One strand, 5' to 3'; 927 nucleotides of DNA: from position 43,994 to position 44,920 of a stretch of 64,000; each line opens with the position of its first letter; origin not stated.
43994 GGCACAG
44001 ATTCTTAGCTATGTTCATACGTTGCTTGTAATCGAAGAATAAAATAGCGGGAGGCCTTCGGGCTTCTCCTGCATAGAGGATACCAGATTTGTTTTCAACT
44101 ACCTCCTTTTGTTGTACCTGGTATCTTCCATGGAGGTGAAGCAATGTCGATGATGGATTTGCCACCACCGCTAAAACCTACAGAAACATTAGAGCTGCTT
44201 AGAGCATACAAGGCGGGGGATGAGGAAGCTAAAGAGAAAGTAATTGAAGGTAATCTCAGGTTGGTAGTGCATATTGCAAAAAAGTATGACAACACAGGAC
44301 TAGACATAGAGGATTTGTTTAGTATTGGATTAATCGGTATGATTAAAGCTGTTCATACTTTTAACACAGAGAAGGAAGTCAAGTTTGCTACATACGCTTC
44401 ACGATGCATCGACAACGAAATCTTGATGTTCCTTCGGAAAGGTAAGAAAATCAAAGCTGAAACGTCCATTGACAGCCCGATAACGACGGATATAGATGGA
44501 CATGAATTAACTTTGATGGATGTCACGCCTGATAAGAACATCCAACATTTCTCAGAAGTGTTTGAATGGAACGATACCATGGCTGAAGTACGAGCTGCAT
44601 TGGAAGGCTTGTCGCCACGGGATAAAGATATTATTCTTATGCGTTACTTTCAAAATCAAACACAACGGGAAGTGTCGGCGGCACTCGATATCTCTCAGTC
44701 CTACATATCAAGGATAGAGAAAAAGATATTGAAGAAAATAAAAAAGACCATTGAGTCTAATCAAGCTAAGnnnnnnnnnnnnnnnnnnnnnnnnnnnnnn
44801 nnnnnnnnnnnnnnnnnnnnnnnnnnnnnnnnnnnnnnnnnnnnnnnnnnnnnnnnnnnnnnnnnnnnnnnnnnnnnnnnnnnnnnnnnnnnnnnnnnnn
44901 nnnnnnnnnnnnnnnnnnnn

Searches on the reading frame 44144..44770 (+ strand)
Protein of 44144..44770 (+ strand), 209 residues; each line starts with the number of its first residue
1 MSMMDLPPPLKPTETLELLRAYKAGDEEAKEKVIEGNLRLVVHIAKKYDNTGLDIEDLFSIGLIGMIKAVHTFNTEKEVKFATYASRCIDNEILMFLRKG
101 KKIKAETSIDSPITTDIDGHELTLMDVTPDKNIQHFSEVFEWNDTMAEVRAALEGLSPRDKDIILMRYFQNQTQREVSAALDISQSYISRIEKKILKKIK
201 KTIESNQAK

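Call 97: search_dna_similar(query=window:44144-44770:+, collection=phages, mode=protein, max_rows=40, max_evalue=1e-10)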
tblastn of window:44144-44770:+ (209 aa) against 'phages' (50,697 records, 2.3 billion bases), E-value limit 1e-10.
Records with a match: 122; places in all: 133; records where one place covers at least 80% of the query: 0.
Best place of each record, by identity: <60% 122.
By first word of the organism name: Bacillus 78; Bacteriophage 39; Enterococcus 2; Phage 1; Xanthomonas 1; Listeria 1.
By host as written in the record: - 42; Bacillus cereus 14; Bacillus subtilis BEST7003 10; Bacillus subtilis 8; Bacillus megaterium 6; Bacillus subtilis KACC 17797 3; Bacillus sp. 3; Bacillus megaterium DSM 319 2; and 25 more.
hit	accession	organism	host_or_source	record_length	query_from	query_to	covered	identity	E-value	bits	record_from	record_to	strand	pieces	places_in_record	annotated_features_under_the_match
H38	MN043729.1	Bacillus phage vB_BmeM-Goe8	Bacillus megaterium DSM 319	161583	25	187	78%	50.3%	1e-45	166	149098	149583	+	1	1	RNA polymerase sigma factor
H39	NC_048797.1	Bacillus phage vB_BmeM-Goe8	Bacillus megaterium DSM 319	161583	25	187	78%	50.3%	1e-45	166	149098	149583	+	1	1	RNA polymerase sigma factor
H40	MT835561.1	Bacteriophage sp.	human fecal samples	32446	23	187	79%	49.4%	8e-39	147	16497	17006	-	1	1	record has no annotation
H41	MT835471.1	Bacteriophage sp.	human fecal samples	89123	27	187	77%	50.6%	7e-38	144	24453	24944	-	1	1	record has no annotation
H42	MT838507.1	Bacteriophage sp.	human fecal samples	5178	25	187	78%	48.6%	9e-38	144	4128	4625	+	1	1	record has no annotation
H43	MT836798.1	Bacteriophage sp.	human fecal samples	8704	26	187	78%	48.5%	3e-38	145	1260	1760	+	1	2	record has no annotation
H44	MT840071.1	Bacteriophage sp.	human fecal samples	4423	30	187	76%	49.7%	2e-39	148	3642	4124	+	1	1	record has no annotation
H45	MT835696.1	Bacteriophage sp.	human fecal samples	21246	26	187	78%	48.0%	1e-40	152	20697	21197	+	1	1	record has no annotation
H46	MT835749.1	Bacteriophage sp.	human fecal samples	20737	24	187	78%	47.3%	2e-39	149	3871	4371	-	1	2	record has no annotation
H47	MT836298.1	Bacteriophage sp.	human fecal samples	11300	26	187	78%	47.9%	9e-37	140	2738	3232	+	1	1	record has no annotation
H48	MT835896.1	Bacteriophage sp.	human fecal samples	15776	25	187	78%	46.8%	4e-37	142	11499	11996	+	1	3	record has no annotation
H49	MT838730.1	Bacteriophage sp.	human fecal samples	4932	33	187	74%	48.8%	1e-38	146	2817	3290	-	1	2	record has no annotation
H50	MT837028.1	Bacteriophage sp.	human fecal samples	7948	21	187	80%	44.4%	2e-33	131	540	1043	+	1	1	record has no annotation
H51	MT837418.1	Bacteriophage sp.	human fecal samples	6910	23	187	79%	44.2%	4e-35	136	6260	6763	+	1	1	record has no annotation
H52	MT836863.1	Bacteriophage sp.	human fecal samples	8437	23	187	79%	44.2%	7e-31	124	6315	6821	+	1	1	record has no annotation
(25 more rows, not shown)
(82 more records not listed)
